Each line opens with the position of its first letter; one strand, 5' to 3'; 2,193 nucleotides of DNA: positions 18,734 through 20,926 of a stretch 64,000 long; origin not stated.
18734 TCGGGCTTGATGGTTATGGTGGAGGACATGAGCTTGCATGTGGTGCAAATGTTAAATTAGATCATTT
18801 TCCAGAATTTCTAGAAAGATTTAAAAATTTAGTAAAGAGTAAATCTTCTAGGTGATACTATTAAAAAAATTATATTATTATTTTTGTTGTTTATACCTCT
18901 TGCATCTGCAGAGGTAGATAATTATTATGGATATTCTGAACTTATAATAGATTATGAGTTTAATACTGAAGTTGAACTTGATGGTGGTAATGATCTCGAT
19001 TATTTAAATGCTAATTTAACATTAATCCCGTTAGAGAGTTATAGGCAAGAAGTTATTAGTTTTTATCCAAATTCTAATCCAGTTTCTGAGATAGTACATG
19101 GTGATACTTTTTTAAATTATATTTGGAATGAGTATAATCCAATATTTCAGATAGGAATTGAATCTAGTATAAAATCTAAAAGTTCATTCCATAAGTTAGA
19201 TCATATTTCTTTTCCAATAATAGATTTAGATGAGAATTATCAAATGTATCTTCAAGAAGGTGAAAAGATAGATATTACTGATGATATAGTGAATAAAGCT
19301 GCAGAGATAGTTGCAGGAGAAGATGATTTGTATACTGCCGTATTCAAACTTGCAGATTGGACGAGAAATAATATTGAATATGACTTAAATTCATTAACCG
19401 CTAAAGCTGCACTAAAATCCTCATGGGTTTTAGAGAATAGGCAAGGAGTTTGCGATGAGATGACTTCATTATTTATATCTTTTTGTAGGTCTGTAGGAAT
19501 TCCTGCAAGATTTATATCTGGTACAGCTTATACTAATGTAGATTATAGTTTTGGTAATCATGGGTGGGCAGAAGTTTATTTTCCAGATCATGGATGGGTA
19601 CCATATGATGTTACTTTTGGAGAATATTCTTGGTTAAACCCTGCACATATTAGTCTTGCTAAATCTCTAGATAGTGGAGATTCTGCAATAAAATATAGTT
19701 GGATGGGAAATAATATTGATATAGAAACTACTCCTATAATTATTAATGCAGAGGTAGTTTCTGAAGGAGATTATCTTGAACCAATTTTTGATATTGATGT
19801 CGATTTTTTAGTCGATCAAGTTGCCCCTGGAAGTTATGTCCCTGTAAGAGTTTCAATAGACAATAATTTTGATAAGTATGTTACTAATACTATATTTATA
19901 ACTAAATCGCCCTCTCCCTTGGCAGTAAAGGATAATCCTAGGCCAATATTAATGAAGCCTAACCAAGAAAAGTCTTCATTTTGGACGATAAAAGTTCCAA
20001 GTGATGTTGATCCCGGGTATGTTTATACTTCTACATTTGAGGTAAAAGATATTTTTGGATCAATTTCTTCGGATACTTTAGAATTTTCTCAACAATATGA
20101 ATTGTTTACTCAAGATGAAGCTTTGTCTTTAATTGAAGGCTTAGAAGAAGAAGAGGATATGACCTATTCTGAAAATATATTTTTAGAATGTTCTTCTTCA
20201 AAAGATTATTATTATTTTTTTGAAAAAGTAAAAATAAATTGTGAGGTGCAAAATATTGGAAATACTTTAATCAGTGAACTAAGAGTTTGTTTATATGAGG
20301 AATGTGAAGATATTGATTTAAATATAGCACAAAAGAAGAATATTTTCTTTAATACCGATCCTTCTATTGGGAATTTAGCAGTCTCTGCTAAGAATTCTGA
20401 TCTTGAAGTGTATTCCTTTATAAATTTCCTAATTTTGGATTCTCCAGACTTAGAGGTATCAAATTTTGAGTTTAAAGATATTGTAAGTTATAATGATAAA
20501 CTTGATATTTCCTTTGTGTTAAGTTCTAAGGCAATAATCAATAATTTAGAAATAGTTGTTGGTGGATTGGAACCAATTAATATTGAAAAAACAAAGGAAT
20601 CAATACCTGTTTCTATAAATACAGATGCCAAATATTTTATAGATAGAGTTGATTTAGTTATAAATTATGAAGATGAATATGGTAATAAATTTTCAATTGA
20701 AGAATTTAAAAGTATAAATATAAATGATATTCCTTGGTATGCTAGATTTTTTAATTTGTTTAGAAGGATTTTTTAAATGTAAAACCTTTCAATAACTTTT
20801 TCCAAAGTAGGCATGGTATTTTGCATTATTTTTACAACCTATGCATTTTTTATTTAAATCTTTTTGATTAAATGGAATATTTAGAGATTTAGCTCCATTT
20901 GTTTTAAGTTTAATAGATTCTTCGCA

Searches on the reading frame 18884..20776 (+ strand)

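Call 9: search_protein_families(library=pfam, proteins=[window:18884-20776:+], max_evalue=0.01)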
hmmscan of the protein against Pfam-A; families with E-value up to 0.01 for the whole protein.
window:18884-20776:+ (630 aa): 1 family
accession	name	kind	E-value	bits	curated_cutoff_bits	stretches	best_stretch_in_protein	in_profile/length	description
PF01841.26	Transglut_core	-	2.6e-26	92.4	23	1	139-242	4-107/108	Transglutaminase-like superfamily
